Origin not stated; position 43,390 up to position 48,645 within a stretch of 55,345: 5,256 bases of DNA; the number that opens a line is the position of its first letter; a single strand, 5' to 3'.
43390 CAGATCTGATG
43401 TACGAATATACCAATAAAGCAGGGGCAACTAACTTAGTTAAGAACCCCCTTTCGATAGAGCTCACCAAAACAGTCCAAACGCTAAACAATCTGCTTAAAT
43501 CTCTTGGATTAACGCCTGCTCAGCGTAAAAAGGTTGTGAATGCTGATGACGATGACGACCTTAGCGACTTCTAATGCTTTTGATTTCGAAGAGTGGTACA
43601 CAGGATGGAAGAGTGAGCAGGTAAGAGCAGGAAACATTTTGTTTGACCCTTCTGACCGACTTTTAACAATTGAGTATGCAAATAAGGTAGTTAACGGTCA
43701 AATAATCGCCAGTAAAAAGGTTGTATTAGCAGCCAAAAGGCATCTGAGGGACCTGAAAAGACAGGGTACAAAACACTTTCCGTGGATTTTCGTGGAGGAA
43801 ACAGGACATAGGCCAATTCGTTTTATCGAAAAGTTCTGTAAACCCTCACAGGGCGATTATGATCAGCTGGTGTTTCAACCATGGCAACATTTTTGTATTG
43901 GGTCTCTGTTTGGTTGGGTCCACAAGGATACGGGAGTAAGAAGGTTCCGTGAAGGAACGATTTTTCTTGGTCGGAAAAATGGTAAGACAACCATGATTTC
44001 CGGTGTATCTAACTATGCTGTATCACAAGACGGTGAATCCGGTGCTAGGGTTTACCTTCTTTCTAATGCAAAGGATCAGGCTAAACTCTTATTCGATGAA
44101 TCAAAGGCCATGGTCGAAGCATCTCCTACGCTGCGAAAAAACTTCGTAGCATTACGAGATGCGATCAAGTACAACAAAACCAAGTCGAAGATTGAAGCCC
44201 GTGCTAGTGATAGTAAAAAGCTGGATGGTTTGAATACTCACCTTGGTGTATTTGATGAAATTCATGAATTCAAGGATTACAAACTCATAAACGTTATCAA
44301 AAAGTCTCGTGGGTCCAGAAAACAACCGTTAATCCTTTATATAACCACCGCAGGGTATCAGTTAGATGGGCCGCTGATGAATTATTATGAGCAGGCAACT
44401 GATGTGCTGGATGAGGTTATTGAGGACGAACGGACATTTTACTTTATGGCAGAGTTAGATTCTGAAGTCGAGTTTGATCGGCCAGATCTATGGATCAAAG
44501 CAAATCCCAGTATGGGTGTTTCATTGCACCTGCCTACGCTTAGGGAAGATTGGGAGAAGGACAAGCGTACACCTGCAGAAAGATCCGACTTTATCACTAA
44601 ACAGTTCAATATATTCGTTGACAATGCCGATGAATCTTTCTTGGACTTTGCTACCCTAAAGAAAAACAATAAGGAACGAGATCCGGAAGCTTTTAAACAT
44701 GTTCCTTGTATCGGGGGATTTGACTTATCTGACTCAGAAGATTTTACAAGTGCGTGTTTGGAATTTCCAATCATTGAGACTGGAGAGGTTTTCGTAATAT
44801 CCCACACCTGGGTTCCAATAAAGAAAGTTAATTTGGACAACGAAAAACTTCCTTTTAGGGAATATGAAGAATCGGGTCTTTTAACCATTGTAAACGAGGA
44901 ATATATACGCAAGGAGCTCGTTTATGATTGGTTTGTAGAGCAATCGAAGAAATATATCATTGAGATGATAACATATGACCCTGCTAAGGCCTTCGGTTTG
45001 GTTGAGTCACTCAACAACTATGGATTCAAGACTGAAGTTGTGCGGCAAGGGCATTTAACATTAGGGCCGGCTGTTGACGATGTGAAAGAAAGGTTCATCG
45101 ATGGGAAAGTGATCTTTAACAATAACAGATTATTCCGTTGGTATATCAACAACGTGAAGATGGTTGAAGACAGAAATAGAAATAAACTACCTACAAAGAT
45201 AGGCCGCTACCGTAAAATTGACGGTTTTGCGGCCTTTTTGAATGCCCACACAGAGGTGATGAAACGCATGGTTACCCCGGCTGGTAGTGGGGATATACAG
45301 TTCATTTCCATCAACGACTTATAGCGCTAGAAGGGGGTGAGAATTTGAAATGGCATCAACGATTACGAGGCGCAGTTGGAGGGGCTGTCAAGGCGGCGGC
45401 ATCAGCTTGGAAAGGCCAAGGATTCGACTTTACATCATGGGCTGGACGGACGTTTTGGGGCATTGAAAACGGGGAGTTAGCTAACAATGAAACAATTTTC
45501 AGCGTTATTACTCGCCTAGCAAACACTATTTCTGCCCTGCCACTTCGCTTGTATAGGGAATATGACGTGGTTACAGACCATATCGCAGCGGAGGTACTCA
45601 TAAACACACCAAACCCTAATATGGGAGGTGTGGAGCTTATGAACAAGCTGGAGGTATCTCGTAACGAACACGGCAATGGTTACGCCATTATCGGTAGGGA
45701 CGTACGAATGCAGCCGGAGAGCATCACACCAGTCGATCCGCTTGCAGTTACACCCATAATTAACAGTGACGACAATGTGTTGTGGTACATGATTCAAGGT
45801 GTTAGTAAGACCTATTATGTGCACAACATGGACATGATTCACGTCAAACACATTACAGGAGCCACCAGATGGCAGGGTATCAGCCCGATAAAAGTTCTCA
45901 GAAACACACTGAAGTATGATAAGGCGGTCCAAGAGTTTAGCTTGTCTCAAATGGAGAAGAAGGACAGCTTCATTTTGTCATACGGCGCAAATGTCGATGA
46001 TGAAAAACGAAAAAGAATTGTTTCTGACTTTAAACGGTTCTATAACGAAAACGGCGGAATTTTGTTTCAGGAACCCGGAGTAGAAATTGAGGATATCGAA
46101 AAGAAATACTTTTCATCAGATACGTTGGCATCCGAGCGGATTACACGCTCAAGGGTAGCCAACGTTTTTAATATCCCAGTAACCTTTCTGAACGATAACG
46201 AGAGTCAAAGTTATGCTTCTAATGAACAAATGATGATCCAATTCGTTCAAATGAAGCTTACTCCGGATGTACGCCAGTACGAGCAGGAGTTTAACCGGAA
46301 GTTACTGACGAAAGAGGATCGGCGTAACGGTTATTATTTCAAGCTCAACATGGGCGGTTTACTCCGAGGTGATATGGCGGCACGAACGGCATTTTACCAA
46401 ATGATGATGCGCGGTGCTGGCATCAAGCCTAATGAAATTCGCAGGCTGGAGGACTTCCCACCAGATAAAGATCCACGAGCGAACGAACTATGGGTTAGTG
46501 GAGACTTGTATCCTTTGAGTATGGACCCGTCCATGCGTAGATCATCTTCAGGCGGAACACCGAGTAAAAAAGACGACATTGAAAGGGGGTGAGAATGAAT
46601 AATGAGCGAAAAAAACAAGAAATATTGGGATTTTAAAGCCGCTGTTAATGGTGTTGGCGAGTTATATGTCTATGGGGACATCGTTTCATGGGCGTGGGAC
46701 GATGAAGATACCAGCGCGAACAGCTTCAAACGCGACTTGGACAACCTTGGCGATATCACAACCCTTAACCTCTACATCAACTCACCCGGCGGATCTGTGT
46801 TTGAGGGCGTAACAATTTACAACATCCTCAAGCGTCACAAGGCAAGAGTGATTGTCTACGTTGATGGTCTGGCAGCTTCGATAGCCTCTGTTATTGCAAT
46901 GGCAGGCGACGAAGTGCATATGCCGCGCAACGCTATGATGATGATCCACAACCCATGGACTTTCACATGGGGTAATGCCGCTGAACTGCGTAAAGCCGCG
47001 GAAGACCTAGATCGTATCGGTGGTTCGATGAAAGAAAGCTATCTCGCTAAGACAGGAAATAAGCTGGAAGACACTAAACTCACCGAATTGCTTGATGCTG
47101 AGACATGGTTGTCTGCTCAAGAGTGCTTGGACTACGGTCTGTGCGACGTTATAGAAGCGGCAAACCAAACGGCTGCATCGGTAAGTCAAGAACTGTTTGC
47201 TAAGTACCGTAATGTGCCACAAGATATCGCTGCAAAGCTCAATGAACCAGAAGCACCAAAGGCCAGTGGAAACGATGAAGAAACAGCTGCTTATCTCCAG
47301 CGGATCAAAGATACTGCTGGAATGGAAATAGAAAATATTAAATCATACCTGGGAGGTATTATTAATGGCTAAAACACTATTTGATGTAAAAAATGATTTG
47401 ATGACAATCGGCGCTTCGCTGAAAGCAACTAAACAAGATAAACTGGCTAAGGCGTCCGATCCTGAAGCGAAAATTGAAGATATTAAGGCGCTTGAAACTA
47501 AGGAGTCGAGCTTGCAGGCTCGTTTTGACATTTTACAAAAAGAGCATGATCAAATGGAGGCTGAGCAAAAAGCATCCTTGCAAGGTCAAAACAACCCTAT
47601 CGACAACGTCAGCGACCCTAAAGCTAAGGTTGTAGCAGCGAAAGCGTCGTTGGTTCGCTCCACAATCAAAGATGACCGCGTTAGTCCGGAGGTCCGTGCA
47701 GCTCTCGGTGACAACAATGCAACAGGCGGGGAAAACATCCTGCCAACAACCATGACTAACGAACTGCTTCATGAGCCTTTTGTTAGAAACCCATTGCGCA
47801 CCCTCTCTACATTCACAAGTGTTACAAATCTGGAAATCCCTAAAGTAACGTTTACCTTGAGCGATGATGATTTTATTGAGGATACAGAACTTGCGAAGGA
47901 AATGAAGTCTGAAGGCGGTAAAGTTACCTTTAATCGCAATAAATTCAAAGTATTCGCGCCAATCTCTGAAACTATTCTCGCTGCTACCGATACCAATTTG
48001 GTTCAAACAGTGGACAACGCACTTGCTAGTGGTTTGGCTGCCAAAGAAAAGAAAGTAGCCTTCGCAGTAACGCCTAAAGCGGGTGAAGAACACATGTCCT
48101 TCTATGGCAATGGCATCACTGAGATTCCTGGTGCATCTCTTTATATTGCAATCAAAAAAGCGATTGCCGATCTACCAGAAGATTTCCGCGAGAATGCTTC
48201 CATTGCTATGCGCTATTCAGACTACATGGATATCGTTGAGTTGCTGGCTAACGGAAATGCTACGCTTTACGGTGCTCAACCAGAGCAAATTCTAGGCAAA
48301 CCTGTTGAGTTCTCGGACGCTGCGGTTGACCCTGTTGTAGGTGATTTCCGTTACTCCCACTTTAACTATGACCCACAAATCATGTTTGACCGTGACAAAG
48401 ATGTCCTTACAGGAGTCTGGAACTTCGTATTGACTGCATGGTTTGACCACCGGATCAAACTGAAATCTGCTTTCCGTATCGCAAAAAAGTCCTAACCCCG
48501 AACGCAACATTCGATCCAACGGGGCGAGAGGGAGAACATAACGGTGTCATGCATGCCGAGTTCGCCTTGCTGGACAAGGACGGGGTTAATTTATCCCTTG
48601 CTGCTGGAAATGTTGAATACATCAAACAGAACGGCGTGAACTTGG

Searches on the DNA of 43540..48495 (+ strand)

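Call 65: search_dna_similar(query=window:43540-48495:+, collection=phages, mode=distant, max_rows=8)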
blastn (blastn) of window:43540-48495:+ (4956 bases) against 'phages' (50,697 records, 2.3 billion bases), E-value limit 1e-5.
Records with a match: 266; places in all: 281; records where one place covers at least 80% of the query: 17.
Best place of each record, by identity: 60-80% 266.
By first word of the organism name: Staphylococcus 106; Paenibacillus 102; Bacillus 9; Stx2a-converting 7; Bacteriophage 5; Vibrio 5; Lactobacillus 4; Escherichia 4; Mammaliicoccus 3; Listeria 3; and 15 more.
By host as written in the record: Staphylococcus aureus 44; Paenibacillus larvae 37; - 22; Paenibacillus larvae ATCC 9545 17; Paenibacillus larvae NRRL 2605 14; Paenibacillus larvae 2017 10; Paenibacillus larvae F1A 9; Paenibacillus larvae NW6 5; and 83 more.
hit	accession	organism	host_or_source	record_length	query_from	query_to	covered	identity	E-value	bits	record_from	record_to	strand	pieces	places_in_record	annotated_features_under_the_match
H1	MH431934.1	Paenibacillus phage Gryphonian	Paenibacillus larvae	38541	109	4947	81%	64.0%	2e-93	604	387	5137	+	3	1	terminase large subunit | portal protein | major capsid protein | Clp protease | hypothetical protein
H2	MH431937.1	Paenibacillus phage Lucielle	Paenibacillus larvae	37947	109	4947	81%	64.0%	1e-90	595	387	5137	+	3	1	terminase large subunit | portal protein | major capsid protein | Clp protease | hypothetical protein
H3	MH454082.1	Paenibacillus phage Genki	Paenibacillus larvae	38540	109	4947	81%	64.0%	1e-90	595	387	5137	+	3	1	terminase large subunit | portal protein | major capsid protein | Clp protease | hypothetical protein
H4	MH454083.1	Paenibacillus phage Saudage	Paenibacillus larvae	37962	109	4947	81%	64.0%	1e-90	595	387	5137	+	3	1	terminase large subunit | portal protein | major capsid protein | Clp protease | hypothetical protein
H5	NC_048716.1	Paenibacillus phage Lucielle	Paenibacillus larvae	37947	109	4947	81%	64.0%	1e-90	595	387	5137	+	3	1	terminase large subunit | portal protein | major capsid protein | head maturation protease | hypothetical protein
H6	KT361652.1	Paenibacillus phage Xenia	Paenibacillus larvae NRRL 2605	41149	109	4947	81%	64.0%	3e-92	600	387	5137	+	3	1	terminase large subunit | portal protein | major capsid protein | Clp protease | hypothetical protein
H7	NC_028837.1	Paenibacillus phage Xenia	Paenibacillus larvae NRRL 2605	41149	109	4947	81%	64.0%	3e-92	600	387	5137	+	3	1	terminase large subunit | portal protein | major capsid protein | head maturation protease | hypothetical protein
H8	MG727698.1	Paenibacillus phage PBL1c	Paenibacillus larvae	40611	109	4947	81%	64.0%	1e-89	590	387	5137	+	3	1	terminase large subunit | portal protein | major capsid protein | Clp protease | hypothetical protein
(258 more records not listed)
